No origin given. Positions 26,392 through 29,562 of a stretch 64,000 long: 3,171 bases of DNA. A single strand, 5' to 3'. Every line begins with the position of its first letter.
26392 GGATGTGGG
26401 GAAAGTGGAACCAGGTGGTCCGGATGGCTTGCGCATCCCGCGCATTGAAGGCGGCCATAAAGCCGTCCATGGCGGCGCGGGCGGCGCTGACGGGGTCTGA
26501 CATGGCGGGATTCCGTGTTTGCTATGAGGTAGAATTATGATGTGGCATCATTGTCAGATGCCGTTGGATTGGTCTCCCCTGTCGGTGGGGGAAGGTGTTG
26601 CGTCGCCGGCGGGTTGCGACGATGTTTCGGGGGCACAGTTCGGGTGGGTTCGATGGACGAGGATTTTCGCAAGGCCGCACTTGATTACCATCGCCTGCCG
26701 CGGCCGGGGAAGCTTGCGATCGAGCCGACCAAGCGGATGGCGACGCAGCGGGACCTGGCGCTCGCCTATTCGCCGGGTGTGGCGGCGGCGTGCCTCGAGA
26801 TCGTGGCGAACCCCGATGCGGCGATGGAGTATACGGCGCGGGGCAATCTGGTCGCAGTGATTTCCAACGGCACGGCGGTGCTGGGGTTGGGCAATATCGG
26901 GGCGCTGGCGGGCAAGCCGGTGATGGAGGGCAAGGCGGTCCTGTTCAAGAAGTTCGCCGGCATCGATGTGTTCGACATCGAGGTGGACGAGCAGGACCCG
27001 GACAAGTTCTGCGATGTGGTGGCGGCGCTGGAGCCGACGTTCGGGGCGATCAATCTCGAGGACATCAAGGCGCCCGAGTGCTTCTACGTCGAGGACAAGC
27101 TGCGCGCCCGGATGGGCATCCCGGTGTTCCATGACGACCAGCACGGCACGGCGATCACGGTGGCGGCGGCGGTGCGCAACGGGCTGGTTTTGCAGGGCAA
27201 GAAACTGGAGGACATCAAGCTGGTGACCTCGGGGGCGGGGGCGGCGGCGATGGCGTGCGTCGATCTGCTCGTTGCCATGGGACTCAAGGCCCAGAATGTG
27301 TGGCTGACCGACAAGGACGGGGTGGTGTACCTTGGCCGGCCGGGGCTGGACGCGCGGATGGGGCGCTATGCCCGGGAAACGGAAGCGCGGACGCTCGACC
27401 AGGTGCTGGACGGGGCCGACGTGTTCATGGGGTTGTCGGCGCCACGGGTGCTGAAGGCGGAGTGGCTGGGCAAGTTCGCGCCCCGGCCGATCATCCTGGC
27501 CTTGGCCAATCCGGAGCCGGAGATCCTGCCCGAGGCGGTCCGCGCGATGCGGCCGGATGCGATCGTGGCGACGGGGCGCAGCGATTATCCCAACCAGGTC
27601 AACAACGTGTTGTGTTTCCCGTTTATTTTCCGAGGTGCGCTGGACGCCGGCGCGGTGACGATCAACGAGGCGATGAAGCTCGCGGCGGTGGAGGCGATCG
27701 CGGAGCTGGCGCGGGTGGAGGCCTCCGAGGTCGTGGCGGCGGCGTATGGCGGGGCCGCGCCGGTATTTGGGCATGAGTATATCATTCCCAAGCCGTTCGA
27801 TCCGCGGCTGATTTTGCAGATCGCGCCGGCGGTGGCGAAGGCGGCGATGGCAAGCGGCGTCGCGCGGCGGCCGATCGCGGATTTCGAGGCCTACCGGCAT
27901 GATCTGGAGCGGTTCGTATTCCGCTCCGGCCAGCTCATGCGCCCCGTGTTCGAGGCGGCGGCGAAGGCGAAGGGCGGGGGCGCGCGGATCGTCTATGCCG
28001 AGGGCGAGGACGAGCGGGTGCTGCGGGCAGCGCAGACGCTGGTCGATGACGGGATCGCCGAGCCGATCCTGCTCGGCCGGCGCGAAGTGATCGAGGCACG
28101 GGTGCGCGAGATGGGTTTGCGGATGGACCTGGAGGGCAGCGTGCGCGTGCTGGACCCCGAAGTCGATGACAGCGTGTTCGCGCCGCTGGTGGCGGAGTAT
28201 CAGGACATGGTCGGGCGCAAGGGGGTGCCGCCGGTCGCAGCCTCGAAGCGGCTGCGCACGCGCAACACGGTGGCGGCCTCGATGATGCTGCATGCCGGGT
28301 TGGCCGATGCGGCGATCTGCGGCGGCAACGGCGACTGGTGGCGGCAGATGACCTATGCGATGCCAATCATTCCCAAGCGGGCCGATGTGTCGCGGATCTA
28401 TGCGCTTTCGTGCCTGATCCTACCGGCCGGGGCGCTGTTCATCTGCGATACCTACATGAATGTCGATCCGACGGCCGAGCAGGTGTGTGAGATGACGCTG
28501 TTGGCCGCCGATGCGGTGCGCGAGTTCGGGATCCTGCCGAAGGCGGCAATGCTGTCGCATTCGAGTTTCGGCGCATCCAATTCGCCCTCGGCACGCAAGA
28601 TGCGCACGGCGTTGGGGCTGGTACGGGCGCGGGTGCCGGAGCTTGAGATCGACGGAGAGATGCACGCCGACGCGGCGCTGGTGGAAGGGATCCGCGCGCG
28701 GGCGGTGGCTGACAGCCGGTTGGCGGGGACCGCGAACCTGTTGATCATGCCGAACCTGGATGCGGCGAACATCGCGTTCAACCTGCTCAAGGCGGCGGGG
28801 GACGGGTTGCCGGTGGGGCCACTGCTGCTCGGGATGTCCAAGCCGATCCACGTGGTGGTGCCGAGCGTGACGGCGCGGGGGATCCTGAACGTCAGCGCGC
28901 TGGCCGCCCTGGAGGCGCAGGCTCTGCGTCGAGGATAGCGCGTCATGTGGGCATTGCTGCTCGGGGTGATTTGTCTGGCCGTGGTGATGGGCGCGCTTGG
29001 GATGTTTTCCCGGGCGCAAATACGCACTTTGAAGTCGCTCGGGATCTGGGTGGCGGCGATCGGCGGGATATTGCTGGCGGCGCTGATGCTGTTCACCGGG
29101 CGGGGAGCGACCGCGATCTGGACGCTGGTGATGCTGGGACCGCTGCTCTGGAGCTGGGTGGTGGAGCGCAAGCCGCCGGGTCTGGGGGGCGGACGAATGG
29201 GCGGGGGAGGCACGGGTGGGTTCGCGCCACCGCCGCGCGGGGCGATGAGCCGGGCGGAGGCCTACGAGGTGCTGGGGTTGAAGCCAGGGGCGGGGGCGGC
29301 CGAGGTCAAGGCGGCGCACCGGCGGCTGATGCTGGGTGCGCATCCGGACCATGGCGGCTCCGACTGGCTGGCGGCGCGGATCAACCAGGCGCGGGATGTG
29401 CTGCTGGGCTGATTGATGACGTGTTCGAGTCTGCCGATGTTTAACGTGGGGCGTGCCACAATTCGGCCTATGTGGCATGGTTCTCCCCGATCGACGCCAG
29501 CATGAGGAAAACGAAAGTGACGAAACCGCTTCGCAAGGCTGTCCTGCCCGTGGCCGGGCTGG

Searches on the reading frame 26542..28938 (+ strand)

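Call 7: search_protein_families(library=pfam, proteins=[window:26542-28938:+], max_evalue=0.001)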
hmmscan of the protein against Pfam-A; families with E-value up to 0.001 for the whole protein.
window:26542-28938:+ (798 aa): 3 families
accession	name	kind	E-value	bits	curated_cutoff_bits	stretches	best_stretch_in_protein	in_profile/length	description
PF01515.24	PTA_PTB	-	2.5e-81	274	24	1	466-789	3-319/319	Phosphate acetyl/butaryl transferase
PF00390.24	malic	-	2e-29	103.1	23.1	1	57-188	3-182/182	Malic enzyme, N-terminal domain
PF03949.21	Malic_M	-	2.4e-17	63.6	23.5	1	202-394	3-229/258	Malic enzyme, NAD binding domain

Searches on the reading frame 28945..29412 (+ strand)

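Call 7: search_protein_families(library=pfam, proteins=[window:28945-29412:+], max_evalue=0.001)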
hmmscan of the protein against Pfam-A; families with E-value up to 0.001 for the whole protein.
window:28945-29412:+ (155 aa): 1 family
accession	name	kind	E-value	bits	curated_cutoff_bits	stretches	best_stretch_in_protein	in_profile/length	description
PF00226.36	DnaJ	-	7.1e-07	29.7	27.8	1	106-140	2-36/63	DnaJ domain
